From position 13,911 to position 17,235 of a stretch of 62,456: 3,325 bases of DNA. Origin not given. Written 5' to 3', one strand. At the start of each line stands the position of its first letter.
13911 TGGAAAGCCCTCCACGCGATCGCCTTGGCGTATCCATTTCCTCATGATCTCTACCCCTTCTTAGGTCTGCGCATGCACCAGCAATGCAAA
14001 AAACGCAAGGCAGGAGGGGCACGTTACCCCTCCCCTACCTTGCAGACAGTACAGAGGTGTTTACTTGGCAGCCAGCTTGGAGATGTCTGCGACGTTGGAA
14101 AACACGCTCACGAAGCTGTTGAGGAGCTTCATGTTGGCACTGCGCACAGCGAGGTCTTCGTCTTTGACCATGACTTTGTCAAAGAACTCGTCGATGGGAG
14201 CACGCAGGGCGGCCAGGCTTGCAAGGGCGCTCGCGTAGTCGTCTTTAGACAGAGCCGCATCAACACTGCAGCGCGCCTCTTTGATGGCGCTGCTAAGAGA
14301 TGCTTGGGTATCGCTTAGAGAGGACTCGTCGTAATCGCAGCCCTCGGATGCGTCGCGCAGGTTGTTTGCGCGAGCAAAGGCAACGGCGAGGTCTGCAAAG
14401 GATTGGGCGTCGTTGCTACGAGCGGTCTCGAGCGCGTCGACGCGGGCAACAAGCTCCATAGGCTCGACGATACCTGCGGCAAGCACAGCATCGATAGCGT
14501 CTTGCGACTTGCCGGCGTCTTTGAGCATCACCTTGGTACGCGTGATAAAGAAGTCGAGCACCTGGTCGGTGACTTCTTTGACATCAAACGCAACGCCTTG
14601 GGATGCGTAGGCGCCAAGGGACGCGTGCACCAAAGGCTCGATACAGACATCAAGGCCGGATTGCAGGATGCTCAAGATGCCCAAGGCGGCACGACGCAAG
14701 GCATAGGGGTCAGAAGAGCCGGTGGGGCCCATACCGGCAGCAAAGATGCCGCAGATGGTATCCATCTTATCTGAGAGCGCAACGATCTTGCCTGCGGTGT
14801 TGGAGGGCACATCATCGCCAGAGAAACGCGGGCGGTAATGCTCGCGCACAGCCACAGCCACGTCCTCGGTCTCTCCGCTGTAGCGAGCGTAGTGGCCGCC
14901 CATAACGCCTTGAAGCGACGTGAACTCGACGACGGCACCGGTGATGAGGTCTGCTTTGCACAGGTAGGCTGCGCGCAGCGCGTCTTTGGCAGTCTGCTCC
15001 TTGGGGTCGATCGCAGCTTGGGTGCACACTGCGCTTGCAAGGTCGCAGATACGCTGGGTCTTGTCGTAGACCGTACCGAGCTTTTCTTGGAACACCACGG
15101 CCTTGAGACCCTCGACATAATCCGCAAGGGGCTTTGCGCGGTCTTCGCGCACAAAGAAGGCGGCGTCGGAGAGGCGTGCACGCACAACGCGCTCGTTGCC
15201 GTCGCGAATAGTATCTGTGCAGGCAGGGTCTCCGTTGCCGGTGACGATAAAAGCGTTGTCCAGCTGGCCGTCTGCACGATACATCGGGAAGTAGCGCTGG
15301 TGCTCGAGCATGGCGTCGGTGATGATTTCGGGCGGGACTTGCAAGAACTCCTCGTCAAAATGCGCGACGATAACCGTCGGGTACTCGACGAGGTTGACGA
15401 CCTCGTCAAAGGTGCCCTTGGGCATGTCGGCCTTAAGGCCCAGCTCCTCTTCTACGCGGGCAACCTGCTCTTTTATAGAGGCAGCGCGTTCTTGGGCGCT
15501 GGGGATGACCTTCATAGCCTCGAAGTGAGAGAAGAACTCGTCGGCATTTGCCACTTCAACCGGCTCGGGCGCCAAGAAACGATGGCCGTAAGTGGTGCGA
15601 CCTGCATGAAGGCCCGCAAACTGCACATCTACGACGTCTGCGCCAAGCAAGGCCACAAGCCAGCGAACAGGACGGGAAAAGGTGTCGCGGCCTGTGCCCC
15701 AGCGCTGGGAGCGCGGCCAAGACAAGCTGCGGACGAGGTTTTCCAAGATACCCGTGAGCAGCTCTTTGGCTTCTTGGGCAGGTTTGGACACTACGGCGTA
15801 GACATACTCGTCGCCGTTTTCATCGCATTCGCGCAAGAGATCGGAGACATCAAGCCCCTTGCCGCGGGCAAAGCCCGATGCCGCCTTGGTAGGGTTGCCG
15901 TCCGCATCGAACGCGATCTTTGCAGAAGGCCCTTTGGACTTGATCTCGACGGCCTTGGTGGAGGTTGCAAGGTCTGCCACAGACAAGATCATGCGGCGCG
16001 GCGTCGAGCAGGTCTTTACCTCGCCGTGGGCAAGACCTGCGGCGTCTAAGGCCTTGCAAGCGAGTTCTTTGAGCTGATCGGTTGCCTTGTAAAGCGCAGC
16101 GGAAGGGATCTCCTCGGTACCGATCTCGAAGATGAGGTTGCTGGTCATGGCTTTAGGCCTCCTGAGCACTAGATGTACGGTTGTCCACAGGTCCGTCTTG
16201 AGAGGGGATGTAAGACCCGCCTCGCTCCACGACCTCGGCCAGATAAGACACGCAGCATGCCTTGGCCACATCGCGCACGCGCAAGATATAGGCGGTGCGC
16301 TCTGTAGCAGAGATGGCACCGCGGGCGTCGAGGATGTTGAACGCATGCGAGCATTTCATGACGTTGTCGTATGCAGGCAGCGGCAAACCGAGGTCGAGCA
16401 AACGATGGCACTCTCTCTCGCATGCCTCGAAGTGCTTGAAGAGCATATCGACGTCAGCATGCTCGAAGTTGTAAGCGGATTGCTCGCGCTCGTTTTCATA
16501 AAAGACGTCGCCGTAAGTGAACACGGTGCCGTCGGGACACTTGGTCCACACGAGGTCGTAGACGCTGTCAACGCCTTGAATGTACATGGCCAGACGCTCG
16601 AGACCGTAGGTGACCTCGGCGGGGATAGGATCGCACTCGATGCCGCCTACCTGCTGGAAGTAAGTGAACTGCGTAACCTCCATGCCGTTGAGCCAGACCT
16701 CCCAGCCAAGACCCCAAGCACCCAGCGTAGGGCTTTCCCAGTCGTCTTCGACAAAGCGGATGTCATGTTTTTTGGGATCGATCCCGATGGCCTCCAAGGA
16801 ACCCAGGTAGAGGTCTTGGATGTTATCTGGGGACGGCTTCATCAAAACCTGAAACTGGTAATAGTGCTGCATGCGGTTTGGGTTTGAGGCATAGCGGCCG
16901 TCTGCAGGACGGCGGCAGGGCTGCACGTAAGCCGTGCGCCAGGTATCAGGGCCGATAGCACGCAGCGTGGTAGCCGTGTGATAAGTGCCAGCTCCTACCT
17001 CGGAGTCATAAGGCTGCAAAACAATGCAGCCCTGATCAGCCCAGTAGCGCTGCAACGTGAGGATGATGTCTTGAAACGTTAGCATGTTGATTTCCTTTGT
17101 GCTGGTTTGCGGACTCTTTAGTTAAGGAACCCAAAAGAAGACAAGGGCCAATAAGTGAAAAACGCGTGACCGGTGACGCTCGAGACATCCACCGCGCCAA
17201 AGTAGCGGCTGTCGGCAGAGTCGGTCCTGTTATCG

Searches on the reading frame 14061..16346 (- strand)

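Call 23: search_protein_families(library=pfam, proteins=[window:14061-16346:-], max_evalue=0.01)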
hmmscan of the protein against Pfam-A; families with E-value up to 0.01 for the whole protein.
window:14061-16346:- (761 aa): 2 families
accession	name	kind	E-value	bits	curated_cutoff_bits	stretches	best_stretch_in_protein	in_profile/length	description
PF02092.22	tRNA_synt_2f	-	1.3e-195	651.9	29.2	1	71-623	1-536/536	Glycyl-tRNA synthetase beta subunit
PF05746.21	DALR_1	-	0.0015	19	22.3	1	656-754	4-107/117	DALR anticodon binding domain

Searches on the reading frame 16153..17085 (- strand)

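Call 23: search_protein_families(library=pfam, proteins=[window:16153-17085:-], max_evalue=0.01)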
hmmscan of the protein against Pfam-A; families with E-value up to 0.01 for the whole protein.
window:16153-17085:- (310 aa): 1 family
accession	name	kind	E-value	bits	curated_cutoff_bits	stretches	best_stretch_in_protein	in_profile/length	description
PF02091.20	tRNA-synt_2e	-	1.8e-148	493.7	27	1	4-283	1-275/278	Glycyl-tRNA synthetase alpha subunit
